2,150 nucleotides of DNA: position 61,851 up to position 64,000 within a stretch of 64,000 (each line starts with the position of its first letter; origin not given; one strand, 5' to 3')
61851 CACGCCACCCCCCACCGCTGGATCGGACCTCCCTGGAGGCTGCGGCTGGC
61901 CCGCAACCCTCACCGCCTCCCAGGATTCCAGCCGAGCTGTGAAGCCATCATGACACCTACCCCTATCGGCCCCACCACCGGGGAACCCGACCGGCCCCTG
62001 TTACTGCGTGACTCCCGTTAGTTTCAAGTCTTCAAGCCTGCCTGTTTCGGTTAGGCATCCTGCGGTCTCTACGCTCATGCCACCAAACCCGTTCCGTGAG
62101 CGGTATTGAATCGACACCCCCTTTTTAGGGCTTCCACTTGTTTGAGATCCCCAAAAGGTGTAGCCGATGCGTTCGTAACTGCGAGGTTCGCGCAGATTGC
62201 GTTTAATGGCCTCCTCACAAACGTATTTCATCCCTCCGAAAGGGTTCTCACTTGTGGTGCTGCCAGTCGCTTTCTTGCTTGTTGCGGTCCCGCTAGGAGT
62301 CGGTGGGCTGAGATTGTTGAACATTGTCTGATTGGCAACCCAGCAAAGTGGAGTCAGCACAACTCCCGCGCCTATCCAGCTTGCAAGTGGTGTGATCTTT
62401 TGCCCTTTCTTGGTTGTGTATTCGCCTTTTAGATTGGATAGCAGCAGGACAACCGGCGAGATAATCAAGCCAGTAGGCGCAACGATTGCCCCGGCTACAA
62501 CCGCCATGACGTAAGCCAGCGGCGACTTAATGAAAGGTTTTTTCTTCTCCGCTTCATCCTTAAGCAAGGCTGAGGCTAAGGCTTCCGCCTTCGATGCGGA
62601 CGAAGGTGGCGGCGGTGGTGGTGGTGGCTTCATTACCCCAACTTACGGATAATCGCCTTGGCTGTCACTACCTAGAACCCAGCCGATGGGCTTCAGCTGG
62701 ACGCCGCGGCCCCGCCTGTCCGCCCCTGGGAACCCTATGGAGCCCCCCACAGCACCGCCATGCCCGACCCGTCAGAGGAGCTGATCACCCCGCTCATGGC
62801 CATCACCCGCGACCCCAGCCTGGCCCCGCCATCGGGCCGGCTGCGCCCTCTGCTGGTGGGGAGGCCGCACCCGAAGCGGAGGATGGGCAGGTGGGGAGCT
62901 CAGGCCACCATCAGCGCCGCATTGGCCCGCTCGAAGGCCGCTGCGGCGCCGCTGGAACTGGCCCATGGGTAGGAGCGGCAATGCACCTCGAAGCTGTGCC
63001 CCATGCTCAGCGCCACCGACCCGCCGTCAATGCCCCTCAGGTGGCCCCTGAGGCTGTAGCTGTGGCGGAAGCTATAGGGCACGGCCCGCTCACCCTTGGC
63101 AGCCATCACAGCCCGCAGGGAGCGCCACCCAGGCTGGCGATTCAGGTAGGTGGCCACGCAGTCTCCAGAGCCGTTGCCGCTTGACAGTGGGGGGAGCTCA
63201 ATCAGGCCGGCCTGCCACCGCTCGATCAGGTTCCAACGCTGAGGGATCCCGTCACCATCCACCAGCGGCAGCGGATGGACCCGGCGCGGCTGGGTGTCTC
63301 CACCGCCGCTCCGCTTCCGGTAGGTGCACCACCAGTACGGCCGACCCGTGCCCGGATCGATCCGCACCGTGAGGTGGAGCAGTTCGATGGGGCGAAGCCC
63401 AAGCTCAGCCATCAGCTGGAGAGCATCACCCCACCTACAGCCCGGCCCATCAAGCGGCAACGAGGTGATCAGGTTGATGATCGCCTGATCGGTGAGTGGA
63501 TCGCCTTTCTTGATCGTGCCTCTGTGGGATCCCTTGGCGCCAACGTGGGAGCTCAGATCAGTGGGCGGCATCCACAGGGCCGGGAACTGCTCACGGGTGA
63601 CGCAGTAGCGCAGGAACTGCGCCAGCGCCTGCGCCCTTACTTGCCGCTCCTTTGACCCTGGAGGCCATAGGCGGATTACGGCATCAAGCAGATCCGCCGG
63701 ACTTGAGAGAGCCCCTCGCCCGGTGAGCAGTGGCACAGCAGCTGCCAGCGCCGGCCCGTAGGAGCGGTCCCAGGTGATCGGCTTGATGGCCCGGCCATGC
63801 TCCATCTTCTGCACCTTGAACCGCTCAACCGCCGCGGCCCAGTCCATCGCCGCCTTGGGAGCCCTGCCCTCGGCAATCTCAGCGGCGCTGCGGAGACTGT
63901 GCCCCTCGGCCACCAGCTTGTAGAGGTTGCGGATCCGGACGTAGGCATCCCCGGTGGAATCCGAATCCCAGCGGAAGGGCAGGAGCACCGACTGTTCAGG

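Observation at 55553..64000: tRNA-Arg(CCU)-flanked integrative element with its own replicon: a satellite/tycheposon-like island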

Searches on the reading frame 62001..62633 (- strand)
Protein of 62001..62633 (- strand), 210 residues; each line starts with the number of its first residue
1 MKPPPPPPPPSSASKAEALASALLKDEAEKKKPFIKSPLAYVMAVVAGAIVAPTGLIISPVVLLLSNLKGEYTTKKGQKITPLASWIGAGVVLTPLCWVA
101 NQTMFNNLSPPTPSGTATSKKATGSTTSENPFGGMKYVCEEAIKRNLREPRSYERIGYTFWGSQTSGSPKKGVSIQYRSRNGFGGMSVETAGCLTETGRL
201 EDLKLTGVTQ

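Call 6: search_protein_families(library=pfam, proteins=[window:62001-62633:-], max_evalue=0.01)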
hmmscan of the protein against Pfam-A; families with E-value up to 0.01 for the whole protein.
window:62001-62633:- (210 aa): 0 families

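Call 7: search_protein_families(library=phrogs, proteins=[window:62001-62633:-], max_evalue=0.01)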
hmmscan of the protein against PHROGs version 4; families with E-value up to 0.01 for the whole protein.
window:62001-62633:- (210 aa): 0 families

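Call 10: find_encoding_contigs(protein=window:62001-62633:-, flank=10000, max_places=6)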
Protein window:62001-62633:- (210 aa): 19 contigs read that carry it; 5 places shown.
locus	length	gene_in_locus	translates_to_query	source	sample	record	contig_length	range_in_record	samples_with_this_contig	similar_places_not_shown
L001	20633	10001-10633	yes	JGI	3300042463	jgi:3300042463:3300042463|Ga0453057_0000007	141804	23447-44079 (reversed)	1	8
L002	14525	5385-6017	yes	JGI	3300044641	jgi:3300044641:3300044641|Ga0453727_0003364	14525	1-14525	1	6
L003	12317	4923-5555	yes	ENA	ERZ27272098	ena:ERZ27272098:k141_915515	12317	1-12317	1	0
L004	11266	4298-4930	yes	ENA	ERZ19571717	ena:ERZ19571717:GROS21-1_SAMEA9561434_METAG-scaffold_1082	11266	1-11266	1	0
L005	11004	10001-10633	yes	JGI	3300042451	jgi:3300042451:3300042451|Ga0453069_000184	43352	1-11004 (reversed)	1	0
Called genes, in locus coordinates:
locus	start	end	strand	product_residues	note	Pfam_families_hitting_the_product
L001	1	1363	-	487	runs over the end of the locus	PF00999:Na_H_Exchanger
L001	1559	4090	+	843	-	PF00343:Phosphorylase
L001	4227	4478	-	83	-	-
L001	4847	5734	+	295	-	-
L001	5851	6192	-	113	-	-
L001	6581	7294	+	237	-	-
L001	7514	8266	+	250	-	PF28006:HpsJ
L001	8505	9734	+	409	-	-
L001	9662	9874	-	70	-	-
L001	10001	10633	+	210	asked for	-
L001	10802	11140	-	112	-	-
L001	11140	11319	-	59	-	-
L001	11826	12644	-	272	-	-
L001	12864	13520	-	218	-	-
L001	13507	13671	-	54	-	-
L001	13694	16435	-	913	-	PF13481:AAA_25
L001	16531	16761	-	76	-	-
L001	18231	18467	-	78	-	-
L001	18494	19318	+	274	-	PF14622:Ribonucleas_3_3, PF00636:Ribonuclease_3, PF00035:dsrm (weak)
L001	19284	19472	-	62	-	PF11623:NdhS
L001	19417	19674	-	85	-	-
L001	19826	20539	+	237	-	PF01782:RimM, PF24986:PRC_RimM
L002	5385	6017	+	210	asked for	-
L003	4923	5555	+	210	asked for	-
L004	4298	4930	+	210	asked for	-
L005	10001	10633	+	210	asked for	-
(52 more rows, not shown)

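Call 17: find_related_loci(query=L001:7514-8266:+, collection=genome_contigs, flank=10000)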
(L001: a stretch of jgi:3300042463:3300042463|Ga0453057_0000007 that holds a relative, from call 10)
Query L001:7514-8266:+ (250 aa) in genome_contigs; peptide patterns used: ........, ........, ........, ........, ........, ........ (x = any residue, [..] = any of these).
158 stretches matched a pattern, but none encodes a relative of the query by tblastn (E <= 1e-3).

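Call 20: find_related_loci(query=L001:18494-19318:+, collection=genome_contigs, flank=10000)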
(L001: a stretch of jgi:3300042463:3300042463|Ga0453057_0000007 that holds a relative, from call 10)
Query L001:18494-19318:+ (274 aa) in genome_contigs; peptide patterns used: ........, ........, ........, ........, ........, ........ (x = any residue, [..] = any of these).
598 stretches matched a pattern (row limit reached: there are more); 173 encode a relative of the query (tblastn E <= 1e-3); the best 80 are kept; 80 distinct loci.
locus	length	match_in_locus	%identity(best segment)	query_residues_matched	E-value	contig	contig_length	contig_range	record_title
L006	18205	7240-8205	79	1-274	6e-138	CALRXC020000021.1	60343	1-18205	MAG: Synechococcus sp. UW140 isolate JJ-M1A6-103-1-mx-bin641 genome assembly, contig: JJ-M1A6-103-C88, whole genome shot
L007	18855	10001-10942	80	1-274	4e-132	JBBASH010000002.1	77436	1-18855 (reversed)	MAG: Cyanobium sp. isolate EUL_240 ctg2-EUL_240, whole genome shotgun sequence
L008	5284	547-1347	73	1-269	1e-115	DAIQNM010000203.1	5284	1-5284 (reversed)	MAG TPA_asm: Cyanobium sp. CTOTU6536 NODE_7326_length_5284_cov_4.759610, whole genome shotgun sequence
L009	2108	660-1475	73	1-274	4e-114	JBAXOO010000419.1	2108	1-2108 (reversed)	MAG: Cyanobium sp. ELA507 MAG507_419, whole genome shotgun sequence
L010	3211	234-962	65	9-265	1e-96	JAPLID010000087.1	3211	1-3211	MAG: Cyanobacteriota bacterium isolate LacPavin_0818_WC50_MAG_65_9 LacPavin_0818_WC50_scaffold_905117, whole genome shot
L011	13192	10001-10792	60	3-265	7e-92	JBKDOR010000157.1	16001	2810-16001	MAG: Synechococcaceae cyanobacterium isolate samp_2143_semibin_520 samp_2143_672929, whole genome shotgun sequence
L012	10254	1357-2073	66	9-261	6e-90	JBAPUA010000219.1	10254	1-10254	MAG: Cyanobium sp. isolate MFD02847_ilm_asm_bin12 k127_156768, whole genome shotgun sequence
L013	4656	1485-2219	62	8-266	5e-89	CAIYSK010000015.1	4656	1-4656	MAG: uncultured cyanobacterium isolate Ja_bin-0937 genome assembly, contig: bin-0937:015/421, whole genome shotgun seque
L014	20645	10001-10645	69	46-269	1e-88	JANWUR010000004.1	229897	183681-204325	Cyanobium sp. FGCU6 NODE_4_length_229897_cov_95.446964, whole genome shotgun sequence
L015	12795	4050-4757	62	8-265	2e-88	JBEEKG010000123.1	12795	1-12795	MAG: Cyanobacteriota bacterium isolate columbia_2019_sw_WHONDRS-S19S_0036_B_bin.48 scaffold_453935, whole genome shotgun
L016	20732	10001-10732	61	6-265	2e-88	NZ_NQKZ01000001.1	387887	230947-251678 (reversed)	Synechococcus sp. 8F6 NODE_9+_length_387887_cov_15.3255, whole genome shotgun sequence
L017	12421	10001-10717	62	14-266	3e-88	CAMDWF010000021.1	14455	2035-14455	MAG: Synechococcus sp. UW140 isolate TE-11nov19-272 genome assembly, contig: TE-11nov19-C6872, whole genome shotgun sequ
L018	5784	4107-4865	62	7-267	4e-88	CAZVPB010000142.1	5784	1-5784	MAG TPA_asm: uncultured Cyanobium sp. isolate binchicken_co176_77 genome assembly, contig: NODE_13291_length_5784_cov_7.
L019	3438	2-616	74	47-248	1e-88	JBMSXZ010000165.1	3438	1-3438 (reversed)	MAG: Cyanobium sp. isolate LKB_V5_S17_50percent_ser_metabat.79 NODE_15539_length_3438_cov_10.407626, whole genome shotgu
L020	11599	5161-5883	61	8-265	1e-87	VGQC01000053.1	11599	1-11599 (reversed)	MAG: Cyanobacteria bacterium M_DeepCast_100m_m1_067 M_DeepCast_100m_m1_067_Ga0194119_10011250, whole genome shotgun sequ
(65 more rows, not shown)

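Call 40: search_protein_families(library=pfam, proteins=[L001:8505-9734:+, window:62001-62633:-], max_evalue=1)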
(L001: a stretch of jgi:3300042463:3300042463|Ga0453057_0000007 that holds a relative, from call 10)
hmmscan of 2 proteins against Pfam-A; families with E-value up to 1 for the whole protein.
L001:8505-9734:+ (409 aa): 0 families

window:62001-62633:- (210 aa): 0 families

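Call 41: search_protein_families(library=padloc, proteins=[window:62001-62633:-, L001:8505-9734:+], max_evalue=0.01)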
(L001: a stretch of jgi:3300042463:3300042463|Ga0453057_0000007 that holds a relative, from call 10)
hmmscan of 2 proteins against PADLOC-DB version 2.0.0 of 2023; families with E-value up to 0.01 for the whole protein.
window:62001-62633:- (210 aa): 0 families

L001:8505-9734:+ (409 aa): 0 families

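Call 44: search_protein_families(library=ncbifam, proteins=[L001:8505-9734:+, window:62001-62633:-], max_evalue=0.1)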
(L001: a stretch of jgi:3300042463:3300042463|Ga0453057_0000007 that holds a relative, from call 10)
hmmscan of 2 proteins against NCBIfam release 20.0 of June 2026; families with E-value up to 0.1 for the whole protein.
L001:8505-9734:+ (409 aa): 0 families

window:62001-62633:- (210 aa): 0 families

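Call 49: find_related_loci(query=L001:8505-9734:+, collection=viral_contigs, flank=10000)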
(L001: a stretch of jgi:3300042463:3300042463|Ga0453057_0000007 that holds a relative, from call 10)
Query L001:8505-9734:+ (409 aa) in viral_contigs; peptide patterns used: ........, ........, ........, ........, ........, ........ (x = any residue, [..] = any of these).
3 stretches matched a pattern; 3 encode a relative of the query (tblastn E <= 1e-3); 3 distinct loci.
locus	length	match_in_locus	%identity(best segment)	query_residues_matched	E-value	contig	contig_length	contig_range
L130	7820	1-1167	79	18-406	0e+0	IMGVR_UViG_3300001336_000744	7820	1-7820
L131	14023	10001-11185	66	1-394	0e+0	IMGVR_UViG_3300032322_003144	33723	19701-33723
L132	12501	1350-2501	66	22-405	1e-176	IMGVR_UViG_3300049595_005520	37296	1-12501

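Call 54: search_protein_families(library=phrogs, proteins=[L130:3405-3932:-], max_evalue=0.01)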
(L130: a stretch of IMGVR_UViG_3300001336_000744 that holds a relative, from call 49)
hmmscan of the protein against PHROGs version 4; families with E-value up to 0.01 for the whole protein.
L130:3405-3932:- (176 aa): 3 families
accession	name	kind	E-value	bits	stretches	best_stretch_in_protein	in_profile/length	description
phrog_57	-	head and packaging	8.5e-26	92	1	2-176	13-170/199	terminase small subunit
phrog_141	-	head and packaging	5e-07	30.3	1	4-151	18-136/183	terminase small subunit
phrog_66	-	integration and excision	0.0061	17.3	1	1-137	93-222/412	excisionase and transcriptional regulator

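Call 76: find_homologous_proteins(query=L001:8505-9734:+, max_evalue=0.001)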
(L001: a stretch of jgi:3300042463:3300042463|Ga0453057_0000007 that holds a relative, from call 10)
Query L001:8505-9734:+ (409 aa): 457 proteins with E <= 0.001 among 8000 candidates; the best 120 are listed.
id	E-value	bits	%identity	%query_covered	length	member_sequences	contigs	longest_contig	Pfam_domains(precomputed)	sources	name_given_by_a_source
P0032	4.3e-270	914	96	100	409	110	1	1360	-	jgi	jgi:integrase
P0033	2.6e-232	789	83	100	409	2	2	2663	-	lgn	-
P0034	6.2e-228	775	81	97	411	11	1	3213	-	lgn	-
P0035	2.0e-223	760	80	99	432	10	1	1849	-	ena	-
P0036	1.6e-214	731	77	100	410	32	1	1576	-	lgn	-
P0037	5.8e-213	726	76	96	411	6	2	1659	-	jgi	jgi:integrase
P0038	3.3e-208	710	77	96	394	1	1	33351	-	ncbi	ncbi:MAG: site-specific integrase, partial [Cyanobacteriota bacterium]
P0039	7.0e-208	709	76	99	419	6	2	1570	-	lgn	-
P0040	6.4e-202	689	72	100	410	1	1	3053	-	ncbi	ncbi:MAG: site-specific integrase [Cyanobium sp.]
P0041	7.9e-202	689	72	100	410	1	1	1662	-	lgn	-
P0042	1.8e-201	688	71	100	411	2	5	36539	-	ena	-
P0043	5.9e-201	686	73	100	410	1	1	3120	-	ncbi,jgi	jgi:integrase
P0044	7.0e-200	683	71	97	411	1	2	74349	-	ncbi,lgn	-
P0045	4.3e-199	680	71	100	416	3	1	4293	-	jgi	jgi:integrase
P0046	7.9e-197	672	72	98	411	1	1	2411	-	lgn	-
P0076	2.7e-166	572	62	100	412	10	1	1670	PF00589.28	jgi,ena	-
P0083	6.3e-162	557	60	100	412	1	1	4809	PF27132.1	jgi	jgi:integrase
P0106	5.1e-158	545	59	99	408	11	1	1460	PF00589.28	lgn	-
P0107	1.1e-157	543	61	98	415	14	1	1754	PF00589.28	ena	-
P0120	1.5e-156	540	60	99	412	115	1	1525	PF00589.28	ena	-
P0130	1.5e-155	536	60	95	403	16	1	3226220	PF27132.1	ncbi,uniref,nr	ncbi:site-specific integrase [Synechococcus sp. CBW1108]|uniref:site-specific integrase n=1 Tax=Syne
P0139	1.6e-154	533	59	99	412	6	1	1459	PF00589.28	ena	-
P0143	2.8e-154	532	58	99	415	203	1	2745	PF00589.28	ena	-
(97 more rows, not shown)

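Call 77: search_protein_families(library=pfam, proteins=[P0083, P0076, P0130, P0032], max_evalue=0.1)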
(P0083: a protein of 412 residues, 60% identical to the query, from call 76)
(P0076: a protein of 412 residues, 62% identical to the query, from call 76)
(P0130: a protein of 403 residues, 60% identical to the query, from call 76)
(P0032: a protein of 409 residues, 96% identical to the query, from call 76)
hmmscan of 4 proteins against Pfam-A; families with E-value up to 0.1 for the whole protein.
P0083 (412 aa): 2 families
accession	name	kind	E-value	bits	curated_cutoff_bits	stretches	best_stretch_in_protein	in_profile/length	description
PF14999.11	Shadoo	-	0.025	15.1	27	1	14-62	9-58/133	Shadow of prion protein, neuroprotective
PF19688.4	DUF6189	-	0.067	13.9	25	0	116-151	33-68/102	Family of unknown function (DUF6189)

P0076 (412 aa): 1 family
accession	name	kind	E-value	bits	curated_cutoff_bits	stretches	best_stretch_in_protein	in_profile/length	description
PF00589.27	Phage_integrase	-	7.5e-06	26.3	27.1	1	214-274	4-63/172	Phage integrase family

P0130 (403 aa): 1 family
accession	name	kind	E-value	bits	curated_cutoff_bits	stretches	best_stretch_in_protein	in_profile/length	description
PF00589.27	Phage_integrase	-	0.0018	18.5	27.1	1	214-381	4-161/172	Phage integrase family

P0032 (409 aa): 0 families

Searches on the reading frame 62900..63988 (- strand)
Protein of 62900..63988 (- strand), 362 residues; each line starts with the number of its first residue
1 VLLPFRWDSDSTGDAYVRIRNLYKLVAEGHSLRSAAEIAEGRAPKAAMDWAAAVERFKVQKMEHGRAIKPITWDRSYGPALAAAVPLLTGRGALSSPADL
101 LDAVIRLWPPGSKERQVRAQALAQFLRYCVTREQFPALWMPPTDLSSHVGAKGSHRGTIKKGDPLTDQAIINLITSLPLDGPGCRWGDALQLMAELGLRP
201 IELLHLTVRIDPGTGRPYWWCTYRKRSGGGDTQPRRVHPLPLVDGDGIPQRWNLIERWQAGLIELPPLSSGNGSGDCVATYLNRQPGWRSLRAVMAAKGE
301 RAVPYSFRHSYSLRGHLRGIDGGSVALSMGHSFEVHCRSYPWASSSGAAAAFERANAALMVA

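Call 6: search_protein_families(library=pfam, proteins=[window:62900-63988:-], max_evalue=0.01)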
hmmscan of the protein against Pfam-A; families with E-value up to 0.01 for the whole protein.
window:62900-63988:- (362 aa): 0 families

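Call 7: search_protein_families(library=phrogs, proteins=[window:62900-63988:-], max_evalue=0.01)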
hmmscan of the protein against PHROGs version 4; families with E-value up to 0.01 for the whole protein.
window:62900-63988:- (362 aa): 1 family
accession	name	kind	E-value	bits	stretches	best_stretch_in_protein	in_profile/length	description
phrog_1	-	integration and excision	1.6e-06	28.7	1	111-312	223-403/611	integrase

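Call 9: find_encoding_contigs(protein=window:62900-63988:-, flank=10000, max_places=6)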
Protein window:62900-63988:- (362 aa): no gene with exactly this product is on record in the collection.
